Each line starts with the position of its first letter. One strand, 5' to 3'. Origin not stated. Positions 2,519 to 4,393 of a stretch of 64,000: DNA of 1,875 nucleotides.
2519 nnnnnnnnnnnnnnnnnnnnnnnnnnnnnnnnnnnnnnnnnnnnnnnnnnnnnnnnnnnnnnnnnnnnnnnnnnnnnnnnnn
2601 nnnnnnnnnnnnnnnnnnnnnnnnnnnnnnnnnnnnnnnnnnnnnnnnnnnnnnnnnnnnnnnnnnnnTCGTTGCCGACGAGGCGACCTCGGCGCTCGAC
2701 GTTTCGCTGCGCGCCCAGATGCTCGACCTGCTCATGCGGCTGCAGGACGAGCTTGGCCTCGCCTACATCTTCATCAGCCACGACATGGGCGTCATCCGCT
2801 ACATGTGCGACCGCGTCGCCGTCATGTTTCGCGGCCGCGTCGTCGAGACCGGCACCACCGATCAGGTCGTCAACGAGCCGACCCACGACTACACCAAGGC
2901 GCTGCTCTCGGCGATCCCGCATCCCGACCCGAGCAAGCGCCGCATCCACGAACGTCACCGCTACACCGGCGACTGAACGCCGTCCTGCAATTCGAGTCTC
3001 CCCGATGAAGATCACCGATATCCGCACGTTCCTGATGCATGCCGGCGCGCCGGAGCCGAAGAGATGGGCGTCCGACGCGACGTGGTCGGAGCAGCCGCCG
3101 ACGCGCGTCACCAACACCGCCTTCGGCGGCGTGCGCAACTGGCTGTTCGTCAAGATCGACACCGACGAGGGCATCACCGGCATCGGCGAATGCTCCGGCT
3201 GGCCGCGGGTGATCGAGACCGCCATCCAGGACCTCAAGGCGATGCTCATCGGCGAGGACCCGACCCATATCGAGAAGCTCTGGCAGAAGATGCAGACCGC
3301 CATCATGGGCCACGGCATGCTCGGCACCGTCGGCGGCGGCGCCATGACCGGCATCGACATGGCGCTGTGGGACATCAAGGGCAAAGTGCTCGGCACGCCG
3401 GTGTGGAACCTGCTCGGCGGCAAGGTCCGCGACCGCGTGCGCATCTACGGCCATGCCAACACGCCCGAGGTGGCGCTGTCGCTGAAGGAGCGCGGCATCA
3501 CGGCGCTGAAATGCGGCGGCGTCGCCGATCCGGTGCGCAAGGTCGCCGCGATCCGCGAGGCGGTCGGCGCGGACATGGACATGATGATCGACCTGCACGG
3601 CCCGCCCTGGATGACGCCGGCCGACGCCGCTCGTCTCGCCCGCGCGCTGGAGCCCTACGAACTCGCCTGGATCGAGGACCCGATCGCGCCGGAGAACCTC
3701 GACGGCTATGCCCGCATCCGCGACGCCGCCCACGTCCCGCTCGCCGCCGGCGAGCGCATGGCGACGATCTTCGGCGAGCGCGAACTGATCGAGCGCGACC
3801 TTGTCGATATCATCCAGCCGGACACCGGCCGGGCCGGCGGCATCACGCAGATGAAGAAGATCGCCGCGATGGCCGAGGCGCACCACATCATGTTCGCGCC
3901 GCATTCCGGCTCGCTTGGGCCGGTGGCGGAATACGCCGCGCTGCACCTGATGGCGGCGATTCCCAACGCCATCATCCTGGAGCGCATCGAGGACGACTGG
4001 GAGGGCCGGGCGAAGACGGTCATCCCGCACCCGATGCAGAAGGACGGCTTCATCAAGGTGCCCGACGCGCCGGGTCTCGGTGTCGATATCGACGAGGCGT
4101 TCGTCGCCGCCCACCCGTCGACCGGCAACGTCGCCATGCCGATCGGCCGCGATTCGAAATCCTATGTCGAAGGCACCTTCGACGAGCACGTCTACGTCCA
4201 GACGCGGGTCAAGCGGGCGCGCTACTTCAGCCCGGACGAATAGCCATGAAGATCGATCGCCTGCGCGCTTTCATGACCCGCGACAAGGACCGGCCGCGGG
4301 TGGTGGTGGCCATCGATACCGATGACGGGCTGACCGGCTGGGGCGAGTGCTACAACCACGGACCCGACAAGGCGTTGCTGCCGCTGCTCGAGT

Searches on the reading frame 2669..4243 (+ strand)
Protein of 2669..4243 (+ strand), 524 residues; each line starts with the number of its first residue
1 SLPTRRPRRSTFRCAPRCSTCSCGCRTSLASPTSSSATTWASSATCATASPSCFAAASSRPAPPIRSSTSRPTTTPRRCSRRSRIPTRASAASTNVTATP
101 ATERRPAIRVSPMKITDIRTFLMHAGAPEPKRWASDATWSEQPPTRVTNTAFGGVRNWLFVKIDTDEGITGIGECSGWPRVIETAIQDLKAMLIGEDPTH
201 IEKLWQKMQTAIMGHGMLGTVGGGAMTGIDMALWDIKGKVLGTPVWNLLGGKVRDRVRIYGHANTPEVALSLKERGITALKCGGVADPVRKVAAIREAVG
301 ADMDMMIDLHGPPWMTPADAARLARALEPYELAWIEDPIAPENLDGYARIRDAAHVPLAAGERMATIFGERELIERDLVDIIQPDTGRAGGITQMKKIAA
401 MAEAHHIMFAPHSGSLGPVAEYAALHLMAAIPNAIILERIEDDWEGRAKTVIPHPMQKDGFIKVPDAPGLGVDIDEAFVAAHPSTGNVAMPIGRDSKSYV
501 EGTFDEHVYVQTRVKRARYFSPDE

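Call 29: search_protein_families(library=pfam, proteins=[window:2669-4243:+], max_evalue=0.001)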
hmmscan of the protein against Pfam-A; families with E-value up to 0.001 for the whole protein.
window:2669-4243:+ (524 aa): 2 families
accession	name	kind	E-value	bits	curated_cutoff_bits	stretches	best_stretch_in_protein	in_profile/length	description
PF13378.12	MR_MLE_C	-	1.4e-62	211.7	29.4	1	271-477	9-218/219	Enolase C-terminal domain-like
PF02746.21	MR_MLE_N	-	3.6e-23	82.4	22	1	146-250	14-117/117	Mandelate racemase / muconate lactonizing enzyme, N-terminal domain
